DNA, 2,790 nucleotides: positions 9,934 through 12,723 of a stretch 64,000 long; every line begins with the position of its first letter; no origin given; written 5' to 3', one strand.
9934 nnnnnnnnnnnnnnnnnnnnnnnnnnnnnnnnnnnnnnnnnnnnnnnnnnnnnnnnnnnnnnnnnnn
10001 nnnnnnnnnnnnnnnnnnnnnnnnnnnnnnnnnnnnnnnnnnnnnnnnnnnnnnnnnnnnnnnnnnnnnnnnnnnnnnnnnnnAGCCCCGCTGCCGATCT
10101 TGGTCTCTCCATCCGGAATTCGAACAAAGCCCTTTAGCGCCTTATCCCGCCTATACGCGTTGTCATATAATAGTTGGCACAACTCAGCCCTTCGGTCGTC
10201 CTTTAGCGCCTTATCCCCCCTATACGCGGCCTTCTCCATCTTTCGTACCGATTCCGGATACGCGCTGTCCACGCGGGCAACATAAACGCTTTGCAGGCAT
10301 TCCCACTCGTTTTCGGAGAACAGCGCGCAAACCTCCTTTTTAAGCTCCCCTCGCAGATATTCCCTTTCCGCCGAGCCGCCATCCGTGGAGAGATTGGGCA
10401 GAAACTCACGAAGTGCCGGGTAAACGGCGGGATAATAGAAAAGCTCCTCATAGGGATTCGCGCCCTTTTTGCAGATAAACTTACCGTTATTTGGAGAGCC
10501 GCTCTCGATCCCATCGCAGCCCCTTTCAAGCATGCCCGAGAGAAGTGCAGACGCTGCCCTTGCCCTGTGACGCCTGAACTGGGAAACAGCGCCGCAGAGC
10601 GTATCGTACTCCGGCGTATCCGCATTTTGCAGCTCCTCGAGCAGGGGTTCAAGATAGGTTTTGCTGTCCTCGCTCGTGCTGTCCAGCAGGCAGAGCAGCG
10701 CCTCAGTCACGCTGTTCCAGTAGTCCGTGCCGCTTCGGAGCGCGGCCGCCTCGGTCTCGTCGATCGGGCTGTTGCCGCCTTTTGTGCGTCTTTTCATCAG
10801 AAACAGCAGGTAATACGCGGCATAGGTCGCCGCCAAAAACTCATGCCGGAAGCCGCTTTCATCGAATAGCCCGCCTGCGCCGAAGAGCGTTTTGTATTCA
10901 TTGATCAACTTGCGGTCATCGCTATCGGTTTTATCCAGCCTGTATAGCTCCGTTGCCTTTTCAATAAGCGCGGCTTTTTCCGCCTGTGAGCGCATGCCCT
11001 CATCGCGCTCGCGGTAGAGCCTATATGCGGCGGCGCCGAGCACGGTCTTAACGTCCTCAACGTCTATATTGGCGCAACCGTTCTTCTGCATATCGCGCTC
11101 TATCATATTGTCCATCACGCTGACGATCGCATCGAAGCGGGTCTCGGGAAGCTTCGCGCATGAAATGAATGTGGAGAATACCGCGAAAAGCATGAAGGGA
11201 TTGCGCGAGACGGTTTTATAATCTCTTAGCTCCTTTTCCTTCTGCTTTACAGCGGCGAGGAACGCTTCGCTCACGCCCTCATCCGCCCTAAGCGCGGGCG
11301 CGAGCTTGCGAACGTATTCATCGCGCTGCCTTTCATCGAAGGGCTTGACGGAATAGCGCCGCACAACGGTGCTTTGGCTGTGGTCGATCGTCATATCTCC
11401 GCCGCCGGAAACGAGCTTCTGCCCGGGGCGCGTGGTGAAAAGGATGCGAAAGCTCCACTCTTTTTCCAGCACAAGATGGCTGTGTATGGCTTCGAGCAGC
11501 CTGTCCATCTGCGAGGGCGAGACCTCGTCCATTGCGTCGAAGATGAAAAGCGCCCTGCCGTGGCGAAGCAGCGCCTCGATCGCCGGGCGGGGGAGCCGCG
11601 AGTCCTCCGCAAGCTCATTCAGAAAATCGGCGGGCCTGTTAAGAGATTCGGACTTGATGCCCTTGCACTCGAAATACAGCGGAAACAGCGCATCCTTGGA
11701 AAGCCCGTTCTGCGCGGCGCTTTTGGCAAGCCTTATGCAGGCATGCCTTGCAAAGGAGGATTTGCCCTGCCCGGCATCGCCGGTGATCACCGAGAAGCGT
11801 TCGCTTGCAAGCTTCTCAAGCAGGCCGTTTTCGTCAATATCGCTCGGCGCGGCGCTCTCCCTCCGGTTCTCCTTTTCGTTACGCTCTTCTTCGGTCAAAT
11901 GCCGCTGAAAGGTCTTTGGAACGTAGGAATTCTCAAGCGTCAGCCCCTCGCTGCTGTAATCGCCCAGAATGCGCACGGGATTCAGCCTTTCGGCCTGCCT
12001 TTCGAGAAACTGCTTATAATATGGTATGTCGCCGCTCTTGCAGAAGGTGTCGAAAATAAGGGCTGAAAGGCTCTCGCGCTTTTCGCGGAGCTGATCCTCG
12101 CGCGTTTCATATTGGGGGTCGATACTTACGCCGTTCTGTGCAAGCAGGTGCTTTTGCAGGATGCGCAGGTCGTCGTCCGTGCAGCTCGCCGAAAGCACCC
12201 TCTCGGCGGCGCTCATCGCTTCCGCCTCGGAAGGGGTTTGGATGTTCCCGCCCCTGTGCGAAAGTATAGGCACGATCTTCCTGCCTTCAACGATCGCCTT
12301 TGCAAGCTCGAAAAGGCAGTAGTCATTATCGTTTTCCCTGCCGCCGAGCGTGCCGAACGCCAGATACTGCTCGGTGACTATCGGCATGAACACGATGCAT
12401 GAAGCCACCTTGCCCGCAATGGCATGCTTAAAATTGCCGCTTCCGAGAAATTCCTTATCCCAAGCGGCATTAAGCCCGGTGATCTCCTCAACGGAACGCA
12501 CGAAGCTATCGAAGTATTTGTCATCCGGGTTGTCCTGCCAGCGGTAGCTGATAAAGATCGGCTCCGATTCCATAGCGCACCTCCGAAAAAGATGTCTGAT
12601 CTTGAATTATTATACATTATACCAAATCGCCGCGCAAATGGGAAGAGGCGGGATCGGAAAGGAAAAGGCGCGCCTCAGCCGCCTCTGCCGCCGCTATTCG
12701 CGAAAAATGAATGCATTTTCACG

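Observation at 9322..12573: Solo TIR-NACHT-LRR gene: plant-TNL-like architecture in a Clostridial chromosome (candidate NLR-type defence sensor)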

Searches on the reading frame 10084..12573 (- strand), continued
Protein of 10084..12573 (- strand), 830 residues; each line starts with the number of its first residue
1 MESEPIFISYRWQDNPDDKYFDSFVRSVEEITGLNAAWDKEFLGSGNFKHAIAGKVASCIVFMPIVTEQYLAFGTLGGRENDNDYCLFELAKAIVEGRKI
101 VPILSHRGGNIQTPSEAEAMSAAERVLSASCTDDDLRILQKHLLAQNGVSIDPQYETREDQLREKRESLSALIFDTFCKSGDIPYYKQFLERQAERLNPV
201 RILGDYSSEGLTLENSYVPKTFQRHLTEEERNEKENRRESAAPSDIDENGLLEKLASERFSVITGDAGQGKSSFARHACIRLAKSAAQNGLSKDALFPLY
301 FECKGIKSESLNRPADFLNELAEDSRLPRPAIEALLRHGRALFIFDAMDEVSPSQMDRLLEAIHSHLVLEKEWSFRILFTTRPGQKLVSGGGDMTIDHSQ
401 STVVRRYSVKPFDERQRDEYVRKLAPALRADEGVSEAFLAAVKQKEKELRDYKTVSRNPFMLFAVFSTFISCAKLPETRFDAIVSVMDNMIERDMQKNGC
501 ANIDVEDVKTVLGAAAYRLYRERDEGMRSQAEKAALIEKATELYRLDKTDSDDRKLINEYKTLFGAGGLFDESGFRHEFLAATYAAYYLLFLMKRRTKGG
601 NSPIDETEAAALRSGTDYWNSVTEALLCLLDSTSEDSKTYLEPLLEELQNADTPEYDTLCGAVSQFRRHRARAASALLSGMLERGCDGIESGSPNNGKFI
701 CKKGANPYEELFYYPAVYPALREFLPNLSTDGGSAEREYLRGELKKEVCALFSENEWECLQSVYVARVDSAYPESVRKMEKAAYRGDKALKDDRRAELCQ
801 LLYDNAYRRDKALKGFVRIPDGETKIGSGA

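Call 66: find_encoding_contigs(protein=P0028, flank=10000, max_places=2)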
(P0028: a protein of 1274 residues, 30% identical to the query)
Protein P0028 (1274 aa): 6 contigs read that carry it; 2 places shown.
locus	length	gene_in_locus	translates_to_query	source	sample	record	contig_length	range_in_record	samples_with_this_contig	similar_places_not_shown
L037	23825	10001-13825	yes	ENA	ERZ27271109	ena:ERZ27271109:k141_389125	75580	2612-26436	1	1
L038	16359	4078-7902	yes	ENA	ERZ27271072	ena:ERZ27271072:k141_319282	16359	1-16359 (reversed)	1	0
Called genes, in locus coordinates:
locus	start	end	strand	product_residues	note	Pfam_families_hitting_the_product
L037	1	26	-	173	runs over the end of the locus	PF13302:Acetyltransf_3, PF00583:Acetyltransf_1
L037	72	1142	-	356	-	PF03462:PCRF, PF00472:RF-1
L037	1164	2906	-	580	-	PF07136:DUF1385, PF03602:Cons_hypoth95 (weak), PF01170:UPF0020 (weak), PF01209:Ubie_methyltran (weak), PF05175:MTS, PF06325:PrmA, PF13649:Methyltransf_25, PF13847:Methyltransf_31, +2 more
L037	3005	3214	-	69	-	PF01197:Ribosomal_L31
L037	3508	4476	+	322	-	-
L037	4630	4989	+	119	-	PF01381:HTH_3 (weak)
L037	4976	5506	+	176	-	PF06114:Peptidase_M78 (weak)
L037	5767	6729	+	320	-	PF08240:ADH_N, PF00107:ADH_zinc_N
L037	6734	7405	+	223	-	PF02390:Methyltransf_4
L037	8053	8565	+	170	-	-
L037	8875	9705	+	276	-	PF02342:TerD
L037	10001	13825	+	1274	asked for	PF01582:TIR (weak), PF13676:TIR_2, PF13306:LRR_5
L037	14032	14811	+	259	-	PF13306:LRR_5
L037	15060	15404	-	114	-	PF07892:DUF1667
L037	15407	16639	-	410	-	PF00070:Pyr_redox (faint), PF00890:FAD_binding_2, PF01266:DAO (weak), PF03486:HI0933_like (weak), PF07992:Pyr_redox_2, PF12831:FAD_oxidored, PF13450:NAD_binding_8 (weak), PF13738:Pyr_redox_3, +1 more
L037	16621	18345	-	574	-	PF01266:DAO, PF03486:HI0933_like (faint), PF07992:Pyr_redox_2 (faint), PF13450:NAD_binding_8, PF13738:Pyr_redox_3 (faint), PF04324:Fer2_BFD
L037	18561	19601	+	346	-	PF00465:Fe-ADH, PF13685:Fe-ADH_2, PF01761:DHQ_synthase, PF24621:DHQS_C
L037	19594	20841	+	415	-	PF00275:EPSP_synthase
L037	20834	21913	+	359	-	PF01264:Chorismate_synt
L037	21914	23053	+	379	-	PF01817:CM_2, PF00800:PDT, PF01842:ACT (weak)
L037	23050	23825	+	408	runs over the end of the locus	PF08501:Shikimate_dh_N, PF01202:SKI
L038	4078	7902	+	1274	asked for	PF01582:TIR (weak), PF13676:TIR_2, PF13306:LRR_5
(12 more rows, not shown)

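Call 67: find_encoding_contigs(protein=P0166, flank=10000, max_places=2)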
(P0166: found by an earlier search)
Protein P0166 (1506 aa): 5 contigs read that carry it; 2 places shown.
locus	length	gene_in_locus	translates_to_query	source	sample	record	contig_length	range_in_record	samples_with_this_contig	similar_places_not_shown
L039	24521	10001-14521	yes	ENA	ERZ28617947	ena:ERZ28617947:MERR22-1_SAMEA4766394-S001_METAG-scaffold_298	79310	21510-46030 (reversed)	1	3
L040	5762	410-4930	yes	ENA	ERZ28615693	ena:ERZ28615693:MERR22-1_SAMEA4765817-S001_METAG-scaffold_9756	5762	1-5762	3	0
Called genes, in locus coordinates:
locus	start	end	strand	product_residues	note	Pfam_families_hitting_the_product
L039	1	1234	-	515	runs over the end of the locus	PF01087:GalP_UDP_transf, PF02744:GalP_UDP_tr_C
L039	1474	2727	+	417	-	PF10509:GalKase_gal_bdg, PF00288:GHMP_kinases_N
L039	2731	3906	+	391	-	PF01790:LGT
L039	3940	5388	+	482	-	PF02749:QRPTase_N (faint), PF17767:NAPRTase_N, PF04095:NAPRTase (faint), PF17956:NAPRTase_C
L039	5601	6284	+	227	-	-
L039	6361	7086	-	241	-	PF01975:SurE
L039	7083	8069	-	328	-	PF01368:DHH, PF02272:DHHA1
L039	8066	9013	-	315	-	PF01368:DHH, PF02272:DHHA1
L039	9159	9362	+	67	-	PF01165:Ribosomal_S21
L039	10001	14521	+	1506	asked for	PF01582:TIR (faint), PF13676:TIR_2, PF13306:LRR_5, PF13855:LRR_8 (faint), PF13306:LRR_5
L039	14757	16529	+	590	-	PF01807:Zn_ribbon_DnaG, PF08275:DNAG_N, PF01751:Toprim, PF13155:Toprim_2, PF13362:Toprim_3 (faint), PF13662:Toprim_4, PF10410:DnaB_bind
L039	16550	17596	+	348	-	PF03979:Sigma70_r1_1 (weak), PF00140:Sigma70_r1_2, PF04542:Sigma70_r2, PF04539:Sigma70_r3, PF04545:Sigma70_r4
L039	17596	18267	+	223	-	PF05175:MTS, PF12847:Methyltransf_18, PF04816:TrmK, PF13649:Methyltransf_25 (weak)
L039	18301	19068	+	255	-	PF01784:DUF34_NIF3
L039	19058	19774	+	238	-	PF02591:Zn_ribbon_9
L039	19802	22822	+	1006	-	PF02837:Glyco_hydro_2_N, PF22666:Glyco_hydro_2_N2 (faint), PF00703:Glyco_hydro_2, PF02836:Glyco_hydro_2_C, PF16353:LacZ_4, PF02929:Bgal_small_N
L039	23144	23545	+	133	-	-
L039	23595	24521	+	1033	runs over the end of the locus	-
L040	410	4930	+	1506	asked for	PF01582:TIR (faint), PF13676:TIR_2, PF13306:LRR_5, PF13855:LRR_8 (faint), PF13306:LRR_5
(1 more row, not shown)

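Call 84: search_dna_similar(query=window:10084-12573:-, collection=phages, mode=protein, max_evalue=0.001, max_rows=10)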
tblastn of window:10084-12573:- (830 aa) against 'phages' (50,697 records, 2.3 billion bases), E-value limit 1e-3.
No match.

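Call 85: search_dna_similar(query=window:10084-12573:-, collection=plasmids, mode=protein, max_evalue=0.001, max_rows=10)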
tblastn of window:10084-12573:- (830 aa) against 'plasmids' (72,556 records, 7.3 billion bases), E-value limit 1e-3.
Records with a match: 5; places in all: 5; records where one place covers at least 80% of the query: 0.
Best place of each record, by identity: <60% 5.
By first word of the organism name: Streptomyces 3; Calothrix 1; Sphaerospermopsis 1.
By predicted mobility (MOB-suite, as given by PLSDB): non-mobilizable 2; mobilizable 2; conjugative 1.
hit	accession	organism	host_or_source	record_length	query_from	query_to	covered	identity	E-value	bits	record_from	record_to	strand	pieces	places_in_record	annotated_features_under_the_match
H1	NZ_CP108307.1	Streptomyces sp. NBC_00015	-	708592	253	507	31%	25.9%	3e-5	56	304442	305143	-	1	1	none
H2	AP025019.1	Calothrix sp. PCC 7716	-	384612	246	517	33%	24.1%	3e-4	52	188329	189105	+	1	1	hypothetical protein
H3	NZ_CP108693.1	Streptomyces anulatus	-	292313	250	513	32%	24.5%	6e-5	55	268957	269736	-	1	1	HEAT repeat domain-containing protein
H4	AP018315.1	Sphaerospermopsis kisseleviana NIES-73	-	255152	253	528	33%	22.3%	1e-4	54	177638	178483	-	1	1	putative signal transduction protein containing Nacht domain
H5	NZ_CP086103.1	Streptomyces anulatus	Peperomia dindygulensis Miq.,cell ...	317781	251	493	29%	24.6%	3e-5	56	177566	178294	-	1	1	HEAT repeat domain-containing protein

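Call 88: search_protein_families(library=pfam, alignment_id=A4, max_evalue=0.001)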
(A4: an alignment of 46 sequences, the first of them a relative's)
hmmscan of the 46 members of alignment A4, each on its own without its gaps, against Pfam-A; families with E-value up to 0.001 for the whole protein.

A. member 1, P0034 (1132 aa): 4 families
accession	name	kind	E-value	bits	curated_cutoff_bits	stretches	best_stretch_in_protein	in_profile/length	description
PF13306.12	LRR_5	-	4e-72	240.5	27.7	4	818-914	20-112/127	BspA type Leucine rich repeat region (6 copies)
PF13855.12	LRR_8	-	1e-13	51.2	27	0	793-842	11-59/61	Leucine rich repeat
PF05729.18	NACHT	-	6.2e-06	26.6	26.7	1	154-280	4-141/167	NACHT domain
PF24883.2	NPHP3_N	-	0.00085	20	24.8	0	154-180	26-52/164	Nephrocystin 3, N-terminal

B. families by the number of members that match (of 46 scanned): 106 families (the first 25 are shown)
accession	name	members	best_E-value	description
PF05729.18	NACHT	45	6.2e-26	NACHT domain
PF24883.2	NPHP3_N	33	2.4e-09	Nephrocystin 3, N-terminal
PF20720.3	nSTAND3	20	6.7e-07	Novel STAND NTPase 3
PF13401.12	AAA_22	19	6e-07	AAA domain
PF13191.12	AAA_16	10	2.9e-08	AAA ATPase domain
PF13306.12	LRR_5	8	2.5e-83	BspA type Leucine rich repeat region (6 copies)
PF13855.12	LRR_8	8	1.2e-17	Leucine rich repeat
PF13646.12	HEAT_2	6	2e-57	HEAT repeats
PF25199.1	nSTAND_NTPase5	6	1.9e-06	Novel STAND NTPase 5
PF03781.23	FGE-sulfatase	5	1.2e-60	Sulfatase-modifying factor enzyme 1-like domain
PF00805.28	Pentapeptide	3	2.1e-33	Pentapeptide repeats (8 copies)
PF03130.22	HEAT_PBS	3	1e-23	PBS lyase HEAT-like repeat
PF13271.11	DUF4062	3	1.1e-18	Domain of unknown function (DUF4062)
PF02985.28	HEAT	3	3.1e-17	HEAT repeat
PF13676.11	TIR_2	3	8.2e-14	TIR domain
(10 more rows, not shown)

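Call 89: search_protein_families(library=pfam, proteins=[P0034, P0036, P0038, P0039, P0040, P0042, P0045, P0048], max_evalue=0.0001)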
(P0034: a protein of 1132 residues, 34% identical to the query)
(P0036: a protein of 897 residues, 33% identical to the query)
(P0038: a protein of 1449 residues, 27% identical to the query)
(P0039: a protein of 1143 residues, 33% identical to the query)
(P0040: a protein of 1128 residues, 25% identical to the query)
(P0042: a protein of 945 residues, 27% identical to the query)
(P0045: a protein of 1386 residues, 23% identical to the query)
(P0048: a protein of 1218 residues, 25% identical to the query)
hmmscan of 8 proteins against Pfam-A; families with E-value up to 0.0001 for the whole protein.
P0034 (1132 aa): 3 families
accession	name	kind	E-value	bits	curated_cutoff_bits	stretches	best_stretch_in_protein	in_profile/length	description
PF13306.12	LRR_5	-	4e-72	240.5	27.7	4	818-914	20-112/127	BspA type Leucine rich repeat region (6 copies)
PF13855.12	LRR_8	-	1e-13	51.2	27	0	793-842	11-59/61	Leucine rich repeat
PF05729.18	NACHT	-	6.2e-06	26.6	26.7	1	154-280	4-141/167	NACHT domain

P0036 (897 aa): 2 families
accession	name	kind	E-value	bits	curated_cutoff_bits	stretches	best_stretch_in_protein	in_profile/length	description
PF13306.12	LRR_5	-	4.4e-78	259.8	27.7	4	677-764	1-86/127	BspA type Leucine rich repeat region (6 copies)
PF13855.12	LRR_8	-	6.7e-12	45.4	27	0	700-741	14-56/61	Leucine rich repeat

P0038 (1449 aa): 4 families
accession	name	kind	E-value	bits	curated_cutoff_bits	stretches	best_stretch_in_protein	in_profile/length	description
PF13306.12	LRR_5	-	2.5e-83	276.7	27.7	3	1161-1292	1-127/127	BspA type Leucine rich repeat region (6 copies)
PF05729.18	NACHT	-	2.9e-13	50.4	26.7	1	385-552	1-162/167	NACHT domain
PF13855.12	LRR_8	-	2.5e-12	46.8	27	0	1400-1423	15-38/61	Leucine rich repeat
PF24883.2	NPHP3_N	-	2.8e-06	28.1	24.8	1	380-522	18-164/164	Nephrocystin 3, N-terminal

P0039 (1143 aa): 4 families
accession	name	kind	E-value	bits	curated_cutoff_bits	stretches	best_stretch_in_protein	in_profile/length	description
PF13646.12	HEAT_2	-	5.9e-24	84.6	27.7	2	765-823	12-69/88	HEAT repeats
PF13676.11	TIR_2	-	8.2e-14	52.6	28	1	6-136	1-110/122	TIR domain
PF03130.22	HEAT_PBS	-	2e-13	49.8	20.9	0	1021-1046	1-26/27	PBS lyase HEAT-like repeat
PF05729.18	NACHT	-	1.5e-11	44.9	26.7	1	263-429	3-166/167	NACHT domain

P0040 (1128 aa): 6 families
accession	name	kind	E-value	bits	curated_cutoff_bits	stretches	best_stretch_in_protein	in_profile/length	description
PF13306.12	LRR_5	-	4.5e-35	120.8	27.7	2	957-1057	14-112/127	BspA type Leucine rich repeat region (6 copies)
PF05729.18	NACHT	-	1.2e-14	54.9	26.7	1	359-493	2-135/167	NACHT domain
PF13855.12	LRR_8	-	9e-07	29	27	0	1033-1077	12-55/61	Leucine rich repeat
PF25199.1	nSTAND_NTPase5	-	1.9e-06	28.2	34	1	346-388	26-73/145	Novel STAND NTPase 5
PF00004.35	AAA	-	1.2e-05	26.2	21.2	1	360-475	1-93/131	ATPase family associated with various cellular activities (AAA)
PF24883.2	NPHP3_N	-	7.3e-05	23.4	24.8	0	339-476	2-148/164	Nephrocystin 3, N-terminal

P0042 (945 aa): 8 families
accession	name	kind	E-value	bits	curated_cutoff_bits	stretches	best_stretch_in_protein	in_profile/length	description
PF13646.12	HEAT_2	-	6.2e-34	116.6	27.7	3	813-898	4-88/88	HEAT repeats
PF03130.22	HEAT_PBS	-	1.6e-16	59.3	20.9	0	889-915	1-27/27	PBS lyase HEAT-like repeat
PF02985.28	HEAT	-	3.1e-16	58.4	23.5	0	908-934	4-29/31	HEAT repeat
PF05729.18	NACHT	-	8.1e-15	55.5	26.7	1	312-471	2-165/167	NACHT domain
PF13513.12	HEAT_EZ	-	5.1e-10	40.1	27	0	808-836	28-55/55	HEAT-like repeat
PF13191.12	AAA_16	-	5.2e-06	27.5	32.6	0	313-405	27-143/167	AAA ATPase domain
PF24883.2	NPHP3_N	-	1.5e-05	25.7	24.8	0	311-334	23-46/164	Nephrocystin 3, N-terminal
PF13481.12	AAA_25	-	2.1e-05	24.7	27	1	295-342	18-65/195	AAA domain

P0045 (1386 aa): 5 families
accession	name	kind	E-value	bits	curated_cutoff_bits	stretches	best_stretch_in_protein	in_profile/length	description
PF13306.12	LRR_5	-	1e-42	145.5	27.7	3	1023-1114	15-104/127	BspA type Leucine rich repeat region (6 copies)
PF05729.18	NACHT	-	6.4e-10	39.5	26.7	1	409-571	2-163/167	NACHT domain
PF00149.33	Metallophos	-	9.8e-08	33.1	21.5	1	1-246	1-189/191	Calcineurin-like phosphoesterase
PF13401.12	AAA_22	-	4e-06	27.6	27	1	408-537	6-128/130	AAA domain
PF20720.3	nSTAND3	-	3.9e-05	23.9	27.2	1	401-533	11-112/155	Novel STAND NTPase 3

P0048 (1218 aa): 6 families
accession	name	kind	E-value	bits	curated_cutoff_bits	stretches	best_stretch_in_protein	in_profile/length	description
PF13306.12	LRR_5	-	1.1e-48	164.7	27.7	2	844-956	15-125/127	BspA type Leucine rich repeat region (6 copies)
PF05729.18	NACHT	-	1.9e-11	44.5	26.7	1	227-383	2-165/167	NACHT domain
PF13855.12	LRR_8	-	3.4e-07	30.4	27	0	849-895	11-58/61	Leucine rich repeat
PF20720.3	nSTAND3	-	1.4e-06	28.5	27.2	1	216-375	8-146/155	Novel STAND NTPase 3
PF24883.2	NPHP3_N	-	2.3e-05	25.1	24.8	0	289-342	113-164/164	Nephrocystin 3, N-terminal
PF13401.12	AAA_22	-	2.4e-05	25.1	27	1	227-345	7-126/130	AAA domain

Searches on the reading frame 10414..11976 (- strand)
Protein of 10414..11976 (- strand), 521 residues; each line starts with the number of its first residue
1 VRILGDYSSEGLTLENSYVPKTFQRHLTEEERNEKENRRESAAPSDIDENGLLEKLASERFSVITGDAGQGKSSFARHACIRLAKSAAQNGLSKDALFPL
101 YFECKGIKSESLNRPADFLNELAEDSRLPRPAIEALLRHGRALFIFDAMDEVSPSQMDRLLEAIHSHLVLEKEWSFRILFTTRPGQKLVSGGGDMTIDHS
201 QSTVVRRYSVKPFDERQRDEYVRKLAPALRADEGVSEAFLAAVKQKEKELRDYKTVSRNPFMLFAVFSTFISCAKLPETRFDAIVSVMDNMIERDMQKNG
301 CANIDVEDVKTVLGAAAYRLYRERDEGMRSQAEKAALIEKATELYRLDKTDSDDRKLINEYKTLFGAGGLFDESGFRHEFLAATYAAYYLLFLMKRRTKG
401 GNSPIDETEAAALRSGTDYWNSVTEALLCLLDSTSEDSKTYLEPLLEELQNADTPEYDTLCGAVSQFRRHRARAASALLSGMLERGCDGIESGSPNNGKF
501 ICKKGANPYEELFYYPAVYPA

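Call 91: search_solved_structures(query=window:10414-11976:-, max_evalue=1, show_alignments=2)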
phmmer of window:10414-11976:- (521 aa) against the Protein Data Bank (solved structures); distinct sequences matched with E-value up to 1: 3.
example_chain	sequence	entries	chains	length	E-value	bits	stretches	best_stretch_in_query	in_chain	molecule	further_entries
7wge_A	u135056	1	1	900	0.52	12.2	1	58-152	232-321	NACHT, LRR and PYD domains-containing protein 1, N-terminus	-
6x6a_B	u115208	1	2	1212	0.78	11.6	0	58-152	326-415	NACHT, LRR and PYD domains-containing protein 1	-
6x6c_E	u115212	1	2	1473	0.93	11.4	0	58-152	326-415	NACHT, LRR and PYD domains-containing protein 1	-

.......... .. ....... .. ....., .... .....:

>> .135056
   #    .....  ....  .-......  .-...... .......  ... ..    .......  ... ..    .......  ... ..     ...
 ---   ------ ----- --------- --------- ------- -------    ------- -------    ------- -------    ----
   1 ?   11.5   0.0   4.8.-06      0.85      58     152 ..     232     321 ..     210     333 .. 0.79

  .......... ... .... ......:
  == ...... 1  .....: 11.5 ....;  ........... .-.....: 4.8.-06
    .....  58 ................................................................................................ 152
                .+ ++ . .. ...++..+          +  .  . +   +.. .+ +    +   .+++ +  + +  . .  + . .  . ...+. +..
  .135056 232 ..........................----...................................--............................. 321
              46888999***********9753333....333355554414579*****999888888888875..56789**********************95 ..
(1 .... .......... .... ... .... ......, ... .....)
